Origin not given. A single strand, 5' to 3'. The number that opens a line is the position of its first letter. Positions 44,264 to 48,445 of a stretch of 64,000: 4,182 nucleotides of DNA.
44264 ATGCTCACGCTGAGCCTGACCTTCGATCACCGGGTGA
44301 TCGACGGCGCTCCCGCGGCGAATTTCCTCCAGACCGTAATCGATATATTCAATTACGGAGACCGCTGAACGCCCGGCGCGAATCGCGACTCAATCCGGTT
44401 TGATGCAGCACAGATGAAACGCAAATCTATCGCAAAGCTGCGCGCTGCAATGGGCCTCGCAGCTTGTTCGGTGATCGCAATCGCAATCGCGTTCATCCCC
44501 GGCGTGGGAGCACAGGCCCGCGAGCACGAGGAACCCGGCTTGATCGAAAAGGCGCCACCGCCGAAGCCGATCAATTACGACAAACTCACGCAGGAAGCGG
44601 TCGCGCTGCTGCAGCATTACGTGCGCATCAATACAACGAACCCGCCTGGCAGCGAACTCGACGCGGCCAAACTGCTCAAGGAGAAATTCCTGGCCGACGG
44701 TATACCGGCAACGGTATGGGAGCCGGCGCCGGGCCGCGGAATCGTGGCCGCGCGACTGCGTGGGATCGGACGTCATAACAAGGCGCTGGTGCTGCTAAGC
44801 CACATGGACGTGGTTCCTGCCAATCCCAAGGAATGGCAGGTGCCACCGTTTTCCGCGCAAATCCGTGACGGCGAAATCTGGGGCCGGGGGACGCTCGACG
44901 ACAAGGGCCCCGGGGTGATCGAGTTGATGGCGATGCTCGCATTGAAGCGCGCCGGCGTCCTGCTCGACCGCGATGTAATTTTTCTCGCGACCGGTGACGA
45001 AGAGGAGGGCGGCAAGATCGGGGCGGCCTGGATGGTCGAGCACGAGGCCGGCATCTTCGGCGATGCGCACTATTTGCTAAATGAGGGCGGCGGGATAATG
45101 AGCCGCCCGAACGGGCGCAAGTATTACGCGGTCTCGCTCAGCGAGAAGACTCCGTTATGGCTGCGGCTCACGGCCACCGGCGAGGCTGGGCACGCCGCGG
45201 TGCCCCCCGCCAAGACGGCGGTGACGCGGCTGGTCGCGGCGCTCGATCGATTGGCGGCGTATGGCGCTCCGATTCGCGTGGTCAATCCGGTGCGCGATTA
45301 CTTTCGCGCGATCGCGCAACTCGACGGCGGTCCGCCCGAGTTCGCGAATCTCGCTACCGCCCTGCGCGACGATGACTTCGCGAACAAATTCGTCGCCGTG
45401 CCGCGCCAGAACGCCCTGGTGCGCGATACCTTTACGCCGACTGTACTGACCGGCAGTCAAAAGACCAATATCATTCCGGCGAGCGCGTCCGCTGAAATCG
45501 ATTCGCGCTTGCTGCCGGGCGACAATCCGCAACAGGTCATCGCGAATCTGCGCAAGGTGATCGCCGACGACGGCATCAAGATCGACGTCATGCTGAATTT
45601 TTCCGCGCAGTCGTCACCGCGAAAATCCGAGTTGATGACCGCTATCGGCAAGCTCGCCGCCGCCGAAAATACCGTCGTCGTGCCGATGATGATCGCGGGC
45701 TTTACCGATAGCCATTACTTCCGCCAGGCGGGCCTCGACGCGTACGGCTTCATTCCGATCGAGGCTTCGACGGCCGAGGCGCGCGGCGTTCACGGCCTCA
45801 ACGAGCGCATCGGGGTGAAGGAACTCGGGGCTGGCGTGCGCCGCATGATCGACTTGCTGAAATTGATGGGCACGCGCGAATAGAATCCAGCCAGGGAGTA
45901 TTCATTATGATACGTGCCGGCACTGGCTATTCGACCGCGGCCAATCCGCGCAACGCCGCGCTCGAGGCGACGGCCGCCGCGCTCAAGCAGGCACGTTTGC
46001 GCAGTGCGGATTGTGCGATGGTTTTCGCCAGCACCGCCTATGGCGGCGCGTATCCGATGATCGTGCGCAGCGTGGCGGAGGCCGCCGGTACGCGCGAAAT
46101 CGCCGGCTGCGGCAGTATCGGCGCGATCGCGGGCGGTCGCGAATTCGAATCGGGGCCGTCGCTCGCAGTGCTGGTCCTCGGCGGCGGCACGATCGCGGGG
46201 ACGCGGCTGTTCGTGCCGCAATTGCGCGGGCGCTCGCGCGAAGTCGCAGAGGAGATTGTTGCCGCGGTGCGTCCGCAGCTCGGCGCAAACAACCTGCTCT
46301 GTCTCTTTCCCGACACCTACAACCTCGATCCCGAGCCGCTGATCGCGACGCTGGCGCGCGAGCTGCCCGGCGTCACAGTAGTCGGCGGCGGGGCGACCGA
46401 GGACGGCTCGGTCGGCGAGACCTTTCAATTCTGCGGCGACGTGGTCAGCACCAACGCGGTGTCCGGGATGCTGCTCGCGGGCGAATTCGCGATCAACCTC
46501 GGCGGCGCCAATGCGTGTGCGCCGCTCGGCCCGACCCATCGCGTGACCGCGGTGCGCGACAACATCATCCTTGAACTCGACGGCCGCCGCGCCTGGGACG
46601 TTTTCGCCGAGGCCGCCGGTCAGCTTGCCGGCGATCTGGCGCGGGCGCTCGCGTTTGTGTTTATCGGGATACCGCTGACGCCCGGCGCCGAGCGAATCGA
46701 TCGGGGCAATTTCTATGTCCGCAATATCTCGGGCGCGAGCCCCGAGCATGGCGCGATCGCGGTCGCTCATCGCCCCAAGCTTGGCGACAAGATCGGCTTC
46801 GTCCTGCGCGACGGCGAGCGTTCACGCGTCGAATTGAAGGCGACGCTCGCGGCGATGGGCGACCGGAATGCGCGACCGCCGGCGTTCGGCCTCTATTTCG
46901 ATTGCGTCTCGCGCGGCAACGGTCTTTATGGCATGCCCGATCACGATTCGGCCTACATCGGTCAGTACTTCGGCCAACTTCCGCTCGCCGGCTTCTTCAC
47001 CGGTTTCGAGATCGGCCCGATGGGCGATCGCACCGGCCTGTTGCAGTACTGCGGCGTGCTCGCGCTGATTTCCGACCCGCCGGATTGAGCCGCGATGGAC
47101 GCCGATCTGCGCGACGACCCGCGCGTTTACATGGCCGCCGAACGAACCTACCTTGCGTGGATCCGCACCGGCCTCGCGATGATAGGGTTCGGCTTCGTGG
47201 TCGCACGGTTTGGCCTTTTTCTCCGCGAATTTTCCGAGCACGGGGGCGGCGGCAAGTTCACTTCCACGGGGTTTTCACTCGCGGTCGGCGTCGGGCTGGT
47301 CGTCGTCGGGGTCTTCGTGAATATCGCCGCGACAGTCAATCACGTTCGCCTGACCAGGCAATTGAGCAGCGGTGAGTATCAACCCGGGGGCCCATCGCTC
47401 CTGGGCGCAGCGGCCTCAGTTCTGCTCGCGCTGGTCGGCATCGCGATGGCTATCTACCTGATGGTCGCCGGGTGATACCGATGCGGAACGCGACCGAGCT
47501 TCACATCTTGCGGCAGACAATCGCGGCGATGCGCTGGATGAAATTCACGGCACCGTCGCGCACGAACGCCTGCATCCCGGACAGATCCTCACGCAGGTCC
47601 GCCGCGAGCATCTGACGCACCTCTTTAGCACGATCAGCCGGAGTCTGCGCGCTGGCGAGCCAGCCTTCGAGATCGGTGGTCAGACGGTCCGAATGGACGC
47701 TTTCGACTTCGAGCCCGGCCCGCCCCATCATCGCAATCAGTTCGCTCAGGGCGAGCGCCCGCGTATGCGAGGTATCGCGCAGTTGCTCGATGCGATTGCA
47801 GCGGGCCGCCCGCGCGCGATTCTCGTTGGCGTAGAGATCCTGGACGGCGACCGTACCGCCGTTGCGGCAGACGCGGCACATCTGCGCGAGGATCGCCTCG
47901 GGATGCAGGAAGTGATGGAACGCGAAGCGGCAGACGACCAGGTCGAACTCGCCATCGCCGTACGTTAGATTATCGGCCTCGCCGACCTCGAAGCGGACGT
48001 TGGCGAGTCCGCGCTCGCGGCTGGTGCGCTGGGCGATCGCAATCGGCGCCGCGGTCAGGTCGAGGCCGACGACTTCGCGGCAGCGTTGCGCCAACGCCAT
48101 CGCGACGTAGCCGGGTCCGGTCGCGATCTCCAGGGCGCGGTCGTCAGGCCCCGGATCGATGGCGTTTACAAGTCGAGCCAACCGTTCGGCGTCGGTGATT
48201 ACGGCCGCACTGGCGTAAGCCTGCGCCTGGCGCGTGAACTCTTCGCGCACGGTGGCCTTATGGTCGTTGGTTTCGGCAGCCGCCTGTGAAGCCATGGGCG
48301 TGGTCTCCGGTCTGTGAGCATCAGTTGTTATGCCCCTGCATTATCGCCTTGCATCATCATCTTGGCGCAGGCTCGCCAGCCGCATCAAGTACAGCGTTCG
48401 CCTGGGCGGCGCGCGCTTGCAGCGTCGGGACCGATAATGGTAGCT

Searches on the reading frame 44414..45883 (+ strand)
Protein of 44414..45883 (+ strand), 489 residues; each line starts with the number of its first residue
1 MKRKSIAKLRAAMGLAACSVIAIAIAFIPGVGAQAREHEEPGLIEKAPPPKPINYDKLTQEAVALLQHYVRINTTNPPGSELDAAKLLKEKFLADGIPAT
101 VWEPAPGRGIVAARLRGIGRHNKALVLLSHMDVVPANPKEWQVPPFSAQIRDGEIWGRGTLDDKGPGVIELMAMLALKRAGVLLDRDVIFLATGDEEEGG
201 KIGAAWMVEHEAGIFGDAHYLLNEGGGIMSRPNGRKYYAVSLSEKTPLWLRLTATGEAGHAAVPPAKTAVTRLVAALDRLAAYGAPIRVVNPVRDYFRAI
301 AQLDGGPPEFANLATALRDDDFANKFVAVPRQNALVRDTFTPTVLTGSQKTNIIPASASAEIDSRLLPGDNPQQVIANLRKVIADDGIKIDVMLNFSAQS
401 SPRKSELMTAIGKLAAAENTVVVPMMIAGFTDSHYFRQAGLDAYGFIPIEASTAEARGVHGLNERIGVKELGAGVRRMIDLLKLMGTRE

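Call 51: search_protein_families(library=pfam, proteins=[window:44414-45883:+], max_evalue=0.0001)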
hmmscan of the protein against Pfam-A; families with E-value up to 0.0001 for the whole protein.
window:44414-45883:+ (489 aa): 3 families
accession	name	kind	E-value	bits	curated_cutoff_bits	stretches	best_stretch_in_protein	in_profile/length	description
PF01546.33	Peptidase_M20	-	6.8e-28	98.4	24.6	1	127-482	2-204/206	Peptidase family M20/M25/M40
PF07687.19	M20_dimer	-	2.4e-14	53.6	21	1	244-387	3-103/107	Peptidase dimerisation domain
PF04389.22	Peptidase_M28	-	1.1e-06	29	21.3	1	111-210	2-80/193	Peptidase family M28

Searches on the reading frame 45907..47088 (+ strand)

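Call 51: search_protein_families(library=pfam, proteins=[window:45907-47088:+], max_evalue=0.0001)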
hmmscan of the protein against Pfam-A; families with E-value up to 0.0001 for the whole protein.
window:45907-47088:+ (393 aa): 2 families
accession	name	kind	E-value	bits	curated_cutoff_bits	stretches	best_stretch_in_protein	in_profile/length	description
PF08495.15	FIST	-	9e-29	101.2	23.2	1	37-227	3-189/189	FIST N domain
PF10442.14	FIST_C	-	2.3e-18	67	28.5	1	229-371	1-131/131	FIST C domain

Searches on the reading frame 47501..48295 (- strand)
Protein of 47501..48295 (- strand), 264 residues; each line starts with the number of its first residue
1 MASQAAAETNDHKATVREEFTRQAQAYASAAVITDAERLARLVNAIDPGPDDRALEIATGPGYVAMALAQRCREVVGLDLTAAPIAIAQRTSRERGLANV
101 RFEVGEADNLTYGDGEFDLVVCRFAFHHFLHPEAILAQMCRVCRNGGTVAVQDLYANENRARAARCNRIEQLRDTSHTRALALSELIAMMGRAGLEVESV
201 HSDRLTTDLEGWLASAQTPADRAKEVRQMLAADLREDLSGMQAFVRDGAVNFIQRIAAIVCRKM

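Call 51: search_protein_families(library=pfam, proteins=[window:47501-48295:-], max_evalue=0.0001)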
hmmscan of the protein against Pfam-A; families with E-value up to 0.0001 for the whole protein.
window:47501-48295:- (264 aa): 7 families
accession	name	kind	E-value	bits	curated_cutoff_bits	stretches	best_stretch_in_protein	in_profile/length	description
PF13649.12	Methyltransf_25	-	3e-21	76.3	27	1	55-147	2-97/97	Methyltransferase domain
PF08241.18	Methyltransf_11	-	3.7e-21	76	21.2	1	55-150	1-94/95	Methyltransferase domain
PF13847.12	Methyltransf_31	-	2e-20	73.4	27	1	51-158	4-116/145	Methyltransferase domain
PF13489.12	Methyltransf_23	-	1.1e-17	64.6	27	1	37-199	7-163/164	Methyltransferase domain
PF08242.18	Methyltransf_12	-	1e-14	55.5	30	1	55-148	1-97/98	Methyltransferase domain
PF01209.24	Ubie_methyltran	-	3.1e-10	40.2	20.1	1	52-152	49-152/233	ubiE/COQ5 methyltransferase family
PF05175.20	MTS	-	3.1e-05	24.1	23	1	42-140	23-123/170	Methyltransferase small domain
